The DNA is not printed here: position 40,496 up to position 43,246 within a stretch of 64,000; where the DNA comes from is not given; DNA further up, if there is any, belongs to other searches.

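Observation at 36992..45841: AT-rich seven-gene operon encoding only exported proteins: candidate uncharacterised cell-envelope system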

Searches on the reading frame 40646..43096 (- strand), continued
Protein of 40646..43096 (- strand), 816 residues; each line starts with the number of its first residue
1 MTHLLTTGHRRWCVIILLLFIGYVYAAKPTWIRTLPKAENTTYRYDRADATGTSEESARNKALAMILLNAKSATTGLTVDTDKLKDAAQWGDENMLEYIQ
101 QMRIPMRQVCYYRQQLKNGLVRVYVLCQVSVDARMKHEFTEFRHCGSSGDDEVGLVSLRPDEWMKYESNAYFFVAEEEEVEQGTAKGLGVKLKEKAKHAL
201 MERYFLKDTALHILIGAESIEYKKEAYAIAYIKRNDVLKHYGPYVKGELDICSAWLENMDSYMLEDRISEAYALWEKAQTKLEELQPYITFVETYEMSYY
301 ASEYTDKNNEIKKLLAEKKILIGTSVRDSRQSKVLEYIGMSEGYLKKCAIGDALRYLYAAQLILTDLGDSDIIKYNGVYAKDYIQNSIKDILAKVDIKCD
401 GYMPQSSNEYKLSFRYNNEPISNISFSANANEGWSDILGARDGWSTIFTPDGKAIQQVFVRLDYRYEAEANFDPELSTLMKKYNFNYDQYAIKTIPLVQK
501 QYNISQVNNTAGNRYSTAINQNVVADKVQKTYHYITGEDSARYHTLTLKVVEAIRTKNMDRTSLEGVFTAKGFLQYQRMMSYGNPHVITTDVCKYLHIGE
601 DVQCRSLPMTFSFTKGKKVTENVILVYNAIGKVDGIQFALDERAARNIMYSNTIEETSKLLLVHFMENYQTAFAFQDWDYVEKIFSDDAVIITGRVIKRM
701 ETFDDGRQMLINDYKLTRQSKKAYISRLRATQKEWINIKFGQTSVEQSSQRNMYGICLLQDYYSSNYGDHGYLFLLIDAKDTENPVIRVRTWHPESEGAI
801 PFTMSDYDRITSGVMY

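Call 83: search_protein_families(library=pfam, alignment_id=A8, max_evalue=0.01)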
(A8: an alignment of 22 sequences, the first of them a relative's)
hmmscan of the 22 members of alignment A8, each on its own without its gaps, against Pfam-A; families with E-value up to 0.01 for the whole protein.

A. member 1, L038:10291-10740:+ (150 aa): 0 families

B. families by the number of members that match (of 22 scanned): 0 families

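Call 85: search_protein_families(library=padloc, proteins=[window:40646-43096:-, L001:15741-16628:+], max_evalue=0.01)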
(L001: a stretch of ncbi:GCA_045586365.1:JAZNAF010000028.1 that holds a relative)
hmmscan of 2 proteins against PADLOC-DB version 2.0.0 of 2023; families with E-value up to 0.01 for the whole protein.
window:40646-43096:- (816 aa): 0 families

L001:15741-16628:+ (295 aa): 0 families

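Call 86: list_cluster_members(proteins=[window:40646-43096:-, window:43134-44687:-, window:45260-45841:-, window:52962-54944:-])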
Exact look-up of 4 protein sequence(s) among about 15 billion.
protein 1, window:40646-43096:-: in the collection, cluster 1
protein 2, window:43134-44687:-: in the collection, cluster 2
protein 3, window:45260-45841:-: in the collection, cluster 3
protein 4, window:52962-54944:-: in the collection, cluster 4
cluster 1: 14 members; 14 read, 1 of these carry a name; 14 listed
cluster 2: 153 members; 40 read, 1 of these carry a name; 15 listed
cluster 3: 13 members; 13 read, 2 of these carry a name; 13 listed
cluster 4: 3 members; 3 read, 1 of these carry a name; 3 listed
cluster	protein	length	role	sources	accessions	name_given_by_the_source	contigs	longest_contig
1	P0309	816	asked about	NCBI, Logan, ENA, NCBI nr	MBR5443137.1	MAG: hypothetical protein IKV22_01960 [Paludibacteraceae bacterium] | hypothetical protein [Paludibacteraceae bacterium]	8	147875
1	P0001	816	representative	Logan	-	-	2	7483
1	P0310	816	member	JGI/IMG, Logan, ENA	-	-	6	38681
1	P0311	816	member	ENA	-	-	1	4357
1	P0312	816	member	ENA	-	-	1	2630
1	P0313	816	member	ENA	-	-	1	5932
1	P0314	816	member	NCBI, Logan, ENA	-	-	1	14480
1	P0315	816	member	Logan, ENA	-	-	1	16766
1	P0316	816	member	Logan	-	-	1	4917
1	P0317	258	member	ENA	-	-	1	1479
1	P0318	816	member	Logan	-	-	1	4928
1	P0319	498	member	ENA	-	-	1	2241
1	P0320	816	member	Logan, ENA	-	-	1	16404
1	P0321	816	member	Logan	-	-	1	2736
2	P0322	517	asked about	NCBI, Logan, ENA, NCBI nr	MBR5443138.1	MAG: hypothetical protein IKV22_01965 [Paludibacteraceae bacterium] | hypothetical protein [Paludibacteraceae bacterium]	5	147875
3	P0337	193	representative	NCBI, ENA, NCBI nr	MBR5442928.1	MAG: hypothetical protein IKV22_00900 [Paludibacteraceae bacterium] | hypothetical protein [Paludibacteraceae bacterium]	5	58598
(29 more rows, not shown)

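Call 87: find_encoding_contigs(protein=P0337, flank=10000, max_places=3)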
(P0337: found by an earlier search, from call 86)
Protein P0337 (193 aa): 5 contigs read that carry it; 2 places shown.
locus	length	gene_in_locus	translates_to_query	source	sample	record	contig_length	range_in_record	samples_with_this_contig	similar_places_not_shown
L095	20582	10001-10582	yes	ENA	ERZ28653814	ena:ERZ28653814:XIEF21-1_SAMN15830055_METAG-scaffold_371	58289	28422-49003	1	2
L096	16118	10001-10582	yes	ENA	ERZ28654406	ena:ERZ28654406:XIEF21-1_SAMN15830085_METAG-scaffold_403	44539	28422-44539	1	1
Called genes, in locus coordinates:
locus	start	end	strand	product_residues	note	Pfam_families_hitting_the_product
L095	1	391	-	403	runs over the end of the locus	PF01546:Peptidase_M20, PF07687:M20_dimer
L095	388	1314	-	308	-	PF00389:2-Hacid_dh, PF02826:2-Hacid_dh_C, PF03446:NAD_binding_2, PF03807:F420_oxidored (weak)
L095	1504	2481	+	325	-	PF01408:GFO_IDH_MocA, PF02894:GFO_IDH_MocA_C, PF22725:GFO_IDH_MocA_C3 (weak)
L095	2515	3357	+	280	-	PF02563:Poly_export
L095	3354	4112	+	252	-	PF02563:Poly_export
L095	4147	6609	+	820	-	-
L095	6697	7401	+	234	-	PF02348:CTP_transf_3, PF12804:NTP_transf_3 (weak)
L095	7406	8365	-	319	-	PF13201:PCMD (weak)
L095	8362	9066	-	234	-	PF01048:PNP_UDP_1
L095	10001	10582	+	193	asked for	-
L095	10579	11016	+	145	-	-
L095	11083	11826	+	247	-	-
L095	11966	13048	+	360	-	-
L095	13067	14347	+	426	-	PF03781:FGE-sulfatase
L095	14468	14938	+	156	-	PF00570:HRDC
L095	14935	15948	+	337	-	PF00078:RVT_1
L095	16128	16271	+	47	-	-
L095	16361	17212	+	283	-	PF18762:Kinase-PolyVal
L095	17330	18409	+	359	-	-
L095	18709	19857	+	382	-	PF13173:AAA_14, PF13635:DUF4143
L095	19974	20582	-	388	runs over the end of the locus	PF03553:Na_H_antiporter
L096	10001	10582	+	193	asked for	-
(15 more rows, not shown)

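Call 98: search_protein_families(library=pfam, proteins=[L095:11083-11826:+, L095:11966-13048:+, L095:13067-14347:+, L095:17330-18409:+, L095:14468-14938:+, L095:14935-15948:+, L067:235-1548:+, L067:2522-3517:+, L010:12474-13094:+], max_evalue=0.01)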
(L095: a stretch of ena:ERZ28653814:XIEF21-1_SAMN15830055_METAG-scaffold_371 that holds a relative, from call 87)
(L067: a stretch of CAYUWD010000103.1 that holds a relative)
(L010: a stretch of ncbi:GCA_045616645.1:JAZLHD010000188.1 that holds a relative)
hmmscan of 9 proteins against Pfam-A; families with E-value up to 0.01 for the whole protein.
L095:11083-11826:+ (247 aa): 0 families

L095:11966-13048:+ (360 aa): 1 family
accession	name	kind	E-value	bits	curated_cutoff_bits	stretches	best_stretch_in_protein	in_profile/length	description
PF13036.11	LpoB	-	9e-06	26.1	22.3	1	29-124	44-139/147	Peptidoglycan-synthase activator LpoB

L095:13067-14347:+ (426 aa): 1 family
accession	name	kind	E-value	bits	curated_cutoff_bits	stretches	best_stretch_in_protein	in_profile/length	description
PF03781.23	FGE-sulfatase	-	1.1e-50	173.1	23.3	1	195-423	4-254/255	Sulfatase-modifying factor enzyme 1-like domain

L095:17330-18409:+ (359 aa): 0 families

L095:14468-14938:+ (156 aa): 2 families
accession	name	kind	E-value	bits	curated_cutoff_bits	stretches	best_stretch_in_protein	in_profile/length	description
PF00570.28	HRDC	-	6.3e-15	55.3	23.8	1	81-144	2-65/68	HRDC domain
PF14520.12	HHH_5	-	0.0069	17.3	27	0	113-138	25-50/57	Helix-hairpin-helix domain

L095:14935-15948:+ (337 aa): 1 family
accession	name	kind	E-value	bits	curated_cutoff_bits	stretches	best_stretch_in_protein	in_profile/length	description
PF00078.32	RVT_1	-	2.6e-14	53.9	29.6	1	71-264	8-203/205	Reverse transcriptase (RNA-dependent DNA polymerase)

L067:235-1548:+ (437 aa): 6 families
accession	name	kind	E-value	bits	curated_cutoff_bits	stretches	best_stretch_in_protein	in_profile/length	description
PF08308.17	PEGA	-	3.6e-48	161.8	20.8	4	138-204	2-68/71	PEGA domain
PF09603.15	Fib_succ_major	-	6.5e-25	88.9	33.9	1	289-436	1-187/187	Fibrobacter succinogenes major domain (Fib_succ_major)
PF13620.12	CarboxypepD_reg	-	1.4e-13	51.4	32.3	1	86-134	32-82/82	Carboxypeptidase regulatory-like domain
PF13715.12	CarbopepD_reg_2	-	2.4e-06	27.9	32.2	0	8-68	15-79/88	CarboxypepD_reg-like domain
PF22820.2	TcaA_3rd_4th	-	3.1e-06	27.5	27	0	206-231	2-27/73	TcaA protein 3rd/4th domain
PF07603.17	Lcl_C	-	0.00052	20.7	34.9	1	330-434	36-115/117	Lcl C-terminal domain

L067:2522-3517:+ (332 aa): 1 family
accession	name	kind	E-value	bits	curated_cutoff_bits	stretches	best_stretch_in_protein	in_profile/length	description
PF00078.32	RVT_1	-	1.9e-18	67.3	29.6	1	48-293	12-204/205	Reverse transcriptase (RNA-dependent DNA polymerase)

L010:12474-13094:+ (206 aa): 0 families
